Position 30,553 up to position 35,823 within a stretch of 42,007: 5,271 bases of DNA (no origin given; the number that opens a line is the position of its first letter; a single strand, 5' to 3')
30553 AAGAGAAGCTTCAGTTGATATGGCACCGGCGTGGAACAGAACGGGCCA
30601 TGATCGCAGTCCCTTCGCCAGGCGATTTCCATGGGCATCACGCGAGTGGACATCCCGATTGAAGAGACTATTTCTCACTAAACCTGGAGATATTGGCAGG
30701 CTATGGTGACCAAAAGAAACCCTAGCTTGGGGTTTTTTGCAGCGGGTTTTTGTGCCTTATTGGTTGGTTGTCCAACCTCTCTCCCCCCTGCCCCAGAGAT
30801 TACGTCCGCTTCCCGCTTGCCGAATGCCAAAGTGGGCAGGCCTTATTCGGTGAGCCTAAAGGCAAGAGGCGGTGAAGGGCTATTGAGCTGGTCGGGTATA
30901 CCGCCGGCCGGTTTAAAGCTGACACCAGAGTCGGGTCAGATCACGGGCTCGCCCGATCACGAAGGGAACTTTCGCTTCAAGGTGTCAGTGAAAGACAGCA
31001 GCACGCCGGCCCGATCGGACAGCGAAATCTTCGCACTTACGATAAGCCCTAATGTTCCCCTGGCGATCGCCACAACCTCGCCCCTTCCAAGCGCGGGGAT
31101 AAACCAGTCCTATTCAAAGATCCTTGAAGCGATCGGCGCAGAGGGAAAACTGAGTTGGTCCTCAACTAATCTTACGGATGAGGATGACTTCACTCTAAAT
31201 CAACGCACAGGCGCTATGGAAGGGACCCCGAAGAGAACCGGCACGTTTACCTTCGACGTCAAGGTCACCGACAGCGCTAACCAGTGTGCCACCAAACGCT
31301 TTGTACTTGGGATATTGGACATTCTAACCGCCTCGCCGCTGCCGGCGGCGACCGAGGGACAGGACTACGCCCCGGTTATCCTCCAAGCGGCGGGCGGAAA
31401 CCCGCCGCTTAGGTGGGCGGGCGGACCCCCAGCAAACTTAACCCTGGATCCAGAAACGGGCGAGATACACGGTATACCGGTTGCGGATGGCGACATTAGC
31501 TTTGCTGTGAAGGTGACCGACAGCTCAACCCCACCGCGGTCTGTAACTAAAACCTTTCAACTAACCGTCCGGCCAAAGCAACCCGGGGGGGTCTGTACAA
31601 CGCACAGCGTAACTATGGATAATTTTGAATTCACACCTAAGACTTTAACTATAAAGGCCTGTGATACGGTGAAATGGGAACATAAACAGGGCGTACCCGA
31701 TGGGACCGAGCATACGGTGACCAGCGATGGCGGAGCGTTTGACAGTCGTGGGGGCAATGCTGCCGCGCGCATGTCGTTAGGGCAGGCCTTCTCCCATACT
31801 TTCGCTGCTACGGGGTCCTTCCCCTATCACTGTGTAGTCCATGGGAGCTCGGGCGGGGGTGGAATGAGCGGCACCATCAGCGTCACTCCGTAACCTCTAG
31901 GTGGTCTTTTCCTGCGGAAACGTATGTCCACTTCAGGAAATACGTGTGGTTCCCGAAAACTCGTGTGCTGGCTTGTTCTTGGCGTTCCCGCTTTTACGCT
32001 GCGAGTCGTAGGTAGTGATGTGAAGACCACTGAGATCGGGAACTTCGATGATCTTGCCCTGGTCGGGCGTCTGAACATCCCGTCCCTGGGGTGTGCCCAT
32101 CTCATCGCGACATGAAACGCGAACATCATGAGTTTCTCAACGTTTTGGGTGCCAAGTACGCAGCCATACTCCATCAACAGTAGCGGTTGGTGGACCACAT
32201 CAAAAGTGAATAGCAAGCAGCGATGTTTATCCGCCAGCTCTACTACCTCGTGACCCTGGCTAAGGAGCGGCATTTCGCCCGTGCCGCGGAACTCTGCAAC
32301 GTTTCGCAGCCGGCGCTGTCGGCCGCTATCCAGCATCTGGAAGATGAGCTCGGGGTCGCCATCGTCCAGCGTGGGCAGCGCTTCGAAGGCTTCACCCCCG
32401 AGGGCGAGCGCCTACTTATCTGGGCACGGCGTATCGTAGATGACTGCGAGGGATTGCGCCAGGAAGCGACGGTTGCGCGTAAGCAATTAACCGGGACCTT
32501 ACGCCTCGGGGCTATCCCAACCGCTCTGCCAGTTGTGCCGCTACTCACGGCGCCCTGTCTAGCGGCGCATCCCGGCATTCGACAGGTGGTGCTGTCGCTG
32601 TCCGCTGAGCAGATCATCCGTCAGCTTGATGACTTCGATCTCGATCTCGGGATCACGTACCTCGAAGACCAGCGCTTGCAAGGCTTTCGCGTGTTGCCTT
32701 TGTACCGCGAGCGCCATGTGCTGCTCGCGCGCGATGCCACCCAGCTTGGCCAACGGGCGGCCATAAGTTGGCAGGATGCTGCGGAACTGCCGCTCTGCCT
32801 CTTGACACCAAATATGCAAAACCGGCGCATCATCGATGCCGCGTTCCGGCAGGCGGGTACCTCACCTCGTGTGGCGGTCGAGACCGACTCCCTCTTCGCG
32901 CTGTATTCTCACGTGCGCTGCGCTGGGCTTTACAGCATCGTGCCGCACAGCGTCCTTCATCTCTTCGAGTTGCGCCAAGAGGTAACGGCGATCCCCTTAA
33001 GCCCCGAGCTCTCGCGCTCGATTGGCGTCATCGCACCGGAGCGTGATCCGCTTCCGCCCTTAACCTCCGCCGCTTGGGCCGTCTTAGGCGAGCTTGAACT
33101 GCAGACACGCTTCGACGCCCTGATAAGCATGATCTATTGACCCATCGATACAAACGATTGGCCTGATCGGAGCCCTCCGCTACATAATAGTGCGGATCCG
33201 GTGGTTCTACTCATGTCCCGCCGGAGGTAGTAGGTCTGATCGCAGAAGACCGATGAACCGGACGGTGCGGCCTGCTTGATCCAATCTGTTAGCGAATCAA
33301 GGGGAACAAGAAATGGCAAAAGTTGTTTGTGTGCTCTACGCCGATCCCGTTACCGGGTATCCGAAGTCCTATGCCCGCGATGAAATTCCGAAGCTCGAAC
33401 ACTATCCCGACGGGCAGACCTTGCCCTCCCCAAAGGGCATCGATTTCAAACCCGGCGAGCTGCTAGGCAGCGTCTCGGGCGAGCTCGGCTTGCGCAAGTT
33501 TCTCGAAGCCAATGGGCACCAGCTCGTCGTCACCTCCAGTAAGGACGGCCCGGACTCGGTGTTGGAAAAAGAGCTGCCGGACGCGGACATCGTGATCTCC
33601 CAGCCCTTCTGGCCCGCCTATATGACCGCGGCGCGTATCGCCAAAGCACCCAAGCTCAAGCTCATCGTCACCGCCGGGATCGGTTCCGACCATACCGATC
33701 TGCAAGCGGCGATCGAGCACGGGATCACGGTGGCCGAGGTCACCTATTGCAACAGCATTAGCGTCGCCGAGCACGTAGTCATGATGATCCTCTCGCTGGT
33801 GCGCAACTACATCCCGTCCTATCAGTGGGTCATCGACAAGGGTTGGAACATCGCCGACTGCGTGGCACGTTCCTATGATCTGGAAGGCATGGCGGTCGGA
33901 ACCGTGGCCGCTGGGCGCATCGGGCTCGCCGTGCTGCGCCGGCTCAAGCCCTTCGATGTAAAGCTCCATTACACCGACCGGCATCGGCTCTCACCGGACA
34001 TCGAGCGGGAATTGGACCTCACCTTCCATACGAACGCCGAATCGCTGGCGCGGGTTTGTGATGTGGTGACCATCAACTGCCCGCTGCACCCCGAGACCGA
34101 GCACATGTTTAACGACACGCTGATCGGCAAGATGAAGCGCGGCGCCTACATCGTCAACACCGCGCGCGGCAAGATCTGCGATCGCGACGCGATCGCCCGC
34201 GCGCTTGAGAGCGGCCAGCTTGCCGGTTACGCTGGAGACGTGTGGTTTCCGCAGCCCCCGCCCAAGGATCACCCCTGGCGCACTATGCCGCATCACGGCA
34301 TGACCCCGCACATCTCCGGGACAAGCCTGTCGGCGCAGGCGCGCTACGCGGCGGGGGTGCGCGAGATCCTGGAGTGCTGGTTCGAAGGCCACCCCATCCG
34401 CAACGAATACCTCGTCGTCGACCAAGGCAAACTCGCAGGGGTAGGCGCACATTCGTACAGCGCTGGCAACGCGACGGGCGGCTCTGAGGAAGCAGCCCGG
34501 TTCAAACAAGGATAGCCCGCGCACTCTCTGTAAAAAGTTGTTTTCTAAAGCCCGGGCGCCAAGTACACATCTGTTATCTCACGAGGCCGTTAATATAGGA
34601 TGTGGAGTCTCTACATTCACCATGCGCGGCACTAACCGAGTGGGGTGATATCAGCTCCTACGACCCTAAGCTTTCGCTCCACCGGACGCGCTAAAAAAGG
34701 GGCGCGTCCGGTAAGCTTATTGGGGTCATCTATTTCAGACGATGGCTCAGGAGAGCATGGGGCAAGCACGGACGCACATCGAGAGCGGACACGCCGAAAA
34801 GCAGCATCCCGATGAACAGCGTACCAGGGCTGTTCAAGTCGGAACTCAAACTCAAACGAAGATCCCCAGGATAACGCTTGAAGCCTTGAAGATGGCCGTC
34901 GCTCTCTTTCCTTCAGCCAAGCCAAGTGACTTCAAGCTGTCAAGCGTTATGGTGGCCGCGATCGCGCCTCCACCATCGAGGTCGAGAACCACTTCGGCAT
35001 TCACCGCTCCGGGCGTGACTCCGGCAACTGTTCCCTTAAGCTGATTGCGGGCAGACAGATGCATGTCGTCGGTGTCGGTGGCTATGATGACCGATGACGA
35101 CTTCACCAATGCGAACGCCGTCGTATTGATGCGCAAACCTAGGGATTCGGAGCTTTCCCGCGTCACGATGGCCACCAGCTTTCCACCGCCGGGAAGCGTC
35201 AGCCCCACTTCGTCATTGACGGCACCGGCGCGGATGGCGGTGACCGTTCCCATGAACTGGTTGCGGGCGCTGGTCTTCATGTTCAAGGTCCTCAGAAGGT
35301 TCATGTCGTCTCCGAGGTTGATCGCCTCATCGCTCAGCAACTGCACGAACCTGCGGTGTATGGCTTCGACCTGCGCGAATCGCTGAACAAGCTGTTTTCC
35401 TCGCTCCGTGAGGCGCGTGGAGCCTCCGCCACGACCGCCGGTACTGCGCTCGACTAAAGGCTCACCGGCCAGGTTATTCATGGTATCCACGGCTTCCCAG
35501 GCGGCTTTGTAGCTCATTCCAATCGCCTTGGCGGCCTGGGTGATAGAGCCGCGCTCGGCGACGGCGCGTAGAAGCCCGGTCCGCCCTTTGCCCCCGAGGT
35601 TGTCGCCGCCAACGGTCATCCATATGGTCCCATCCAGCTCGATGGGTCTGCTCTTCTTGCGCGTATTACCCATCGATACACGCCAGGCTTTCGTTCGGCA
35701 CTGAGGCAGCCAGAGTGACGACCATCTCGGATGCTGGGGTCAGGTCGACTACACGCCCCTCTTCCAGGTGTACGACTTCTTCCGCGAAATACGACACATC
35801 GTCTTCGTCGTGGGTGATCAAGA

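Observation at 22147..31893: Five-gene extracytoplasmic copper-protein cluster: a giant multicopper oxidase bracketed by two Ig-repeat cupredoxin lipoproteins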

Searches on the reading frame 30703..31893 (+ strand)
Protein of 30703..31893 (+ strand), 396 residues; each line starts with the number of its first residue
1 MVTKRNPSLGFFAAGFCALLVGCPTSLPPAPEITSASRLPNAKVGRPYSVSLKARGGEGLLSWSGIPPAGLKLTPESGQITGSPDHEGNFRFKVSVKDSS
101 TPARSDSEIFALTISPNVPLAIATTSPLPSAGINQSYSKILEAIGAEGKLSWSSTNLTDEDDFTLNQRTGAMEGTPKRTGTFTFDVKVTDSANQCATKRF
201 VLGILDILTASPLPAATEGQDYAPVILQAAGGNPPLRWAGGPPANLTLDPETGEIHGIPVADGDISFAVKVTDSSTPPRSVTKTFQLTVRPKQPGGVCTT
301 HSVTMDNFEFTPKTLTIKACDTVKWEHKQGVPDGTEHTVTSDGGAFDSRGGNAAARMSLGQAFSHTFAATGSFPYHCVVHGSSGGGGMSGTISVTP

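Call 4: search_protein_families(library=pfam, proteins=[window:30703-31893:+], max_evalue=0.01)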
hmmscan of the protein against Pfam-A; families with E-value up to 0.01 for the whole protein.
window:30703-31893:+ (396 aa): 6 families
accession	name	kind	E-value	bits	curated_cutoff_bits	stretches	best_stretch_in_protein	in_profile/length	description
PF05345.18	He_PIG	-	2.1e-26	92.6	24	3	209-289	5-95/96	Putative Ig domain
PF00127.26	Copper-bind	-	1.5e-06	29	21.2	1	303-394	7-98/99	Copper binding proteins, plastocyanin/azurin family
PF24908.1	Ig_SIBA-E_2nd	-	3e-06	27.8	27.8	0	158-202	42-86/117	Integrin beta-like protein A-E, second Ig-like domain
PF22352.2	K319L-like_PKD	-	4.5e-06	27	27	0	151-197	32-77/84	K319L-like, PKD domain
PF07495.19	Y_Y_Y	-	0.0026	18.1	26.6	0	175-193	33-51/65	Y_Y_Y domain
PF17963.7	Big_9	-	0.0029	18.9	23.6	0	149-199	34-85/89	Bacterial Ig domain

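Call 5: search_protein_families(library=ncbifam, proteins=[window:30703-31893:+], max_evalue=0.01)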
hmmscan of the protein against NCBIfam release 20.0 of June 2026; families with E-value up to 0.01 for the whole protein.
window:30703-31893:+ (396 aa): 4 families
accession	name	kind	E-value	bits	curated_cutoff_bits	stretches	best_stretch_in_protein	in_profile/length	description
TIGR03102.1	halo_cynanin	subfamily_domain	2.3e-08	34.1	93.8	1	305-394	34-114/115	halocyanin domain-containing protein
TIGR02656.1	cyanin_plasto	equivalog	9.7e-08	32.3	87.85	1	308-394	12-98/99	plastocyanin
TIGR02657.1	amicyanin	equivalog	2.7e-05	24.5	110.2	1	309-381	7-74/83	amicyanin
NF012211.1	tand_rpt_95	domain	0.0012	18.8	90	0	262-291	59-86/98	tandem-95 repeat protein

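Call 79: find_related_loci(query=window:30703-31893:+, collection=metagenome_contigs, flank=10000)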
Query window:30703-31893:+ (396 aa) in metagenome_contigs; peptide patterns used: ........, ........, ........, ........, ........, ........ (x = any residue, [..] = any of these).
600 stretches matched a pattern (row limit reached: there are more); 9 encode a relative of the query (tblastn E <= 1e-3); 9 distinct loci.
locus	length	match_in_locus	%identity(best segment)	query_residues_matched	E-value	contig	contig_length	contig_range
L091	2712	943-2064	69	1-380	1e-175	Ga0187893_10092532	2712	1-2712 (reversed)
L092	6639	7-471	56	246-396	2e-42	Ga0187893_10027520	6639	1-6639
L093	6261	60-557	42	240-396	2e-31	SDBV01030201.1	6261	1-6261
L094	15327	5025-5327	58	298-396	5e-31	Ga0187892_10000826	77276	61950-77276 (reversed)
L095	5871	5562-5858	56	303-396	2e-28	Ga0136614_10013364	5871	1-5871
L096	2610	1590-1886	55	303-396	7e-22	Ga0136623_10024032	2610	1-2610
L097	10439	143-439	54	303-396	2e-21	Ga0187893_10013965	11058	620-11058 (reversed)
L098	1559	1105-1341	42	309-395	5e-15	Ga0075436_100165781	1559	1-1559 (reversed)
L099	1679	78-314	41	309-395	9e-15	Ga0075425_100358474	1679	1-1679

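Call 83: search_protein_families(library=pfam, proteins=[L094:1137-2153:+, L094:2200-4173:-, L094:4307-4747:+, L094:4596-5330:+, L094:5541-6104:-, L094:6025-6777:+, L094:6894-7505:-, L094:7502-9100:-, L094:9119-12949:-, L093:867-1496:+], max_evalue=0.001)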
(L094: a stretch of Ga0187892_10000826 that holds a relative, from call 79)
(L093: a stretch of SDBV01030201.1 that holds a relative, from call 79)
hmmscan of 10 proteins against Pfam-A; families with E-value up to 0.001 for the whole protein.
L094:1137-2153:+ (338 aa): 4 families
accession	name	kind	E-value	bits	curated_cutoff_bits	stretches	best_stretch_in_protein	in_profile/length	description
PF00535.33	Glycos_transf_2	-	4.7e-36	124.7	23.3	1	19-182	1-167/168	Glycosyl transferase family 2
PF13641.12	Glyco_tranf_2_3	-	7.5e-10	39.6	27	1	15-154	1-142/230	Glycosyltransferase like family 2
PF10111.15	Glyco_tranf_2_2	-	8.7e-08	32.4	27.3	1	19-109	1-91/276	Glycosyltransferase like family 2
PF13506.12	Glyco_transf_21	-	1.1e-05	25.5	21.7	1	87-186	18-121/174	Glycosyl transferase family 21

L094:2200-4173:- (657 aa): 1 family
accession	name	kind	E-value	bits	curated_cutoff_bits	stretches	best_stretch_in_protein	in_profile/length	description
PF10060.15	DUF2298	-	3.7e-23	82.7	27.8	1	59-412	24-385/488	Uncharacterized membrane protein (DUF2298)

L094:4307-4747:+ (146 aa): 0 families

L094:4596-5330:+ (244 aa): 1 family
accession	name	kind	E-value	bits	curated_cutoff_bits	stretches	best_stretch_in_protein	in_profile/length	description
PF00127.26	Copper-bind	-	3.7e-07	30.9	21.2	1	149-243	7-99/99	Copper binding proteins, plastocyanin/azurin family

L094:5541-6104:- (187 aa): 1 family
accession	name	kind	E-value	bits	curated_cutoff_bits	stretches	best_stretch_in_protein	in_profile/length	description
PF01814.28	Hemerythrin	-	8.4e-17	62.3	25.3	1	32-166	2-127/127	Hemerythrin HHE cation binding domain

L094:6025-6777:+ (250 aa): 0 families

L094:6894-7505:- (203 aa): 1 family
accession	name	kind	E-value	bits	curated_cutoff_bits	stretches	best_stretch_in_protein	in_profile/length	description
PF02613.20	Nitrate_red_del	-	2.5e-10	41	22.2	1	33-157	4-130/136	Nitrate reductase delta subunit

L094:7502-9100:- (532 aa): 7 families
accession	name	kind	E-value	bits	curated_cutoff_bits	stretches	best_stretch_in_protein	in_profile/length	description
PF13247.11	Fer4_11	-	6e-35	119.9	26.2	1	175-267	3-96/100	4Fe-4S dicluster domain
PF14711.11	Nitr_red_bet_C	-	1.8e-26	92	27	1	357-437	1-81/81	Respiratory nitrate reductase beta C-terminal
PF13237.11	Fer4_10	-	1.1e-09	38.5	25.5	1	179-226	6-53/53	4Fe-4S dicluster domain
PF12838.12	Fer4_7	-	2.1e-07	31.7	27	1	182-228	2-51/52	4Fe-4S dicluster domain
PF12797.12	Fer4_2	-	1.2e-06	28.5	24.5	1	8-27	2-21/22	4Fe-4S binding domain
PF12837.12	Fer4_6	-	0.00011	22.4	25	0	207-227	1-21/24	4Fe-4S binding domain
PF12800.12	Fer4_4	-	0.00012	22.6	24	0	213-228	2-17/17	4Fe-4S binding domain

L094:9119-12949:- (1276 aa): 3 families
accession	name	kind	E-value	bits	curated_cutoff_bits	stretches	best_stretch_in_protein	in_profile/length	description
PF00384.28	Molybdopterin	-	2.4e-65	221.3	24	1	108-825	1-352/353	Molybdopterin oxidoreductase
PF01568.27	Molydop_binding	-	7e-20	71.5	26.8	1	1080-1195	1-106/110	Molydopterin dinucleotide binding domain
PF14710.11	Nitr_red_alph_N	-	1.8e-19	70.2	24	1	3-40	1-38/38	Respiratory nitrate reductase alpha N-terminal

L093:867-1496:+ (209 aa): 2 families
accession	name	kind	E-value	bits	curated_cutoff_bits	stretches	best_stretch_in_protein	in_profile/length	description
PF12867.12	DinB_2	-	3.3e-05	24.8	24.8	1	70-185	4-121/128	DinB superfamily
PF05163.17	DinB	-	0.00019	21.9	23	1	128-205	74-151/165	DinB family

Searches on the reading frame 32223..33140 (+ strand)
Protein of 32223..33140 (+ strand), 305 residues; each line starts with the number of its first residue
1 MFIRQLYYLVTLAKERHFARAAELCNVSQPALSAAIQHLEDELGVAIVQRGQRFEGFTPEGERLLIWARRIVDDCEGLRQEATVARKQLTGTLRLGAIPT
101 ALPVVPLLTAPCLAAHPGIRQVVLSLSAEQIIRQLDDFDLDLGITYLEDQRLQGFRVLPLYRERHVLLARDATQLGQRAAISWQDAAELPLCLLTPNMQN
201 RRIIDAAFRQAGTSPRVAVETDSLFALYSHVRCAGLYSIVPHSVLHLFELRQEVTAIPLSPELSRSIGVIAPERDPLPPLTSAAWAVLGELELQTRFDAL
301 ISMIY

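Call 7: search_protein_families(library=pfam, proteins=[window:32223-33140:+], max_evalue=0.001)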
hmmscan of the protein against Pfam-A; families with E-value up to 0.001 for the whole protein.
window:32223-33140:+ (305 aa): 2 families
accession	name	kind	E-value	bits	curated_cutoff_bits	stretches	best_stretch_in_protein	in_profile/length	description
PF03466.25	LysR_substrate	-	2.5e-33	115.7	28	1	87-290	2-206/209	LysR substrate binding domain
PF00126.33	HTH_1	-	9.8e-18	64.3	26.6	1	3-62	1-60/60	Bacterial regulatory helix-turn-helix protein, lysR family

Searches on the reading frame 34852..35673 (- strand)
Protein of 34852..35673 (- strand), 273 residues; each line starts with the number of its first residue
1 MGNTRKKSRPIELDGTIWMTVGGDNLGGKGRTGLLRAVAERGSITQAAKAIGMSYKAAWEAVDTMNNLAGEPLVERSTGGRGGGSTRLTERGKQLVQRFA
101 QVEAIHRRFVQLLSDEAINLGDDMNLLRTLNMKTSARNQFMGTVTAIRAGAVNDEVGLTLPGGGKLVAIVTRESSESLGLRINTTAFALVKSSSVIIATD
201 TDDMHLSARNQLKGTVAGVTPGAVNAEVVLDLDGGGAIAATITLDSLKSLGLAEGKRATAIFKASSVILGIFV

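Call 7: search_protein_families(library=pfam, proteins=[window:34852-35673:-], max_evalue=0.001)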
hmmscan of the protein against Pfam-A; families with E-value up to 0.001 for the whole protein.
window:34852-35673:- (273 aa): 2 families
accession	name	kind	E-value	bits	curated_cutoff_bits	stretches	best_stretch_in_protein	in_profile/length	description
PF03459.23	TOBE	-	5.2e-36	123.1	22.3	2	207-269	2-64/64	TOBE domain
PF00126.33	HTH_1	-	5.8e-12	45.8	26.6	1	34-93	6-60/60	Bacterial regulatory helix-turn-helix protein, lysR family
